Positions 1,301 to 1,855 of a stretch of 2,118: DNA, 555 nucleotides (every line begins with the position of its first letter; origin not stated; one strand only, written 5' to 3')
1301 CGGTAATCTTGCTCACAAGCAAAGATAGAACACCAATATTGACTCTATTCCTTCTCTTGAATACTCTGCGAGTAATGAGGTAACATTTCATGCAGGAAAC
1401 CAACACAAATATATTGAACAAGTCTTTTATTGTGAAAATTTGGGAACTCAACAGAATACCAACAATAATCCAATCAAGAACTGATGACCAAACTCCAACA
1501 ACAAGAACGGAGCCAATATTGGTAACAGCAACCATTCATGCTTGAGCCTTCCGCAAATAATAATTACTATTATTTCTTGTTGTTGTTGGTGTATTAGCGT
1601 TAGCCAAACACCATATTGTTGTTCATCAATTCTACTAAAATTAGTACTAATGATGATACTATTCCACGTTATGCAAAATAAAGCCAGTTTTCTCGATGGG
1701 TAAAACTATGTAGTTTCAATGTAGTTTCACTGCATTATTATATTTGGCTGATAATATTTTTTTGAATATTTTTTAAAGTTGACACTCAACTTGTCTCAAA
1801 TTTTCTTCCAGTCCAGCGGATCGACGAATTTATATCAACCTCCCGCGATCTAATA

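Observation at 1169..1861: A 675-bp TIR element with a 9-bp target-site duplication has inserted into the coding sequence of a large NTPase-like gene, and in-silico excision restores the ORF exactly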

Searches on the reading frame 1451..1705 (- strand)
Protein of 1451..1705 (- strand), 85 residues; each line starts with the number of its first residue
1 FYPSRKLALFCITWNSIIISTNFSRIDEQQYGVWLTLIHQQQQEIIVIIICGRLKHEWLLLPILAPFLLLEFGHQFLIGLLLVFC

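Call 82: search_protein_families(library=pfam, proteins=[window:1451-1705:-], max_evalue=1)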
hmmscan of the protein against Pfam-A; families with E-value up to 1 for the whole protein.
seq(85 aa): 0 families
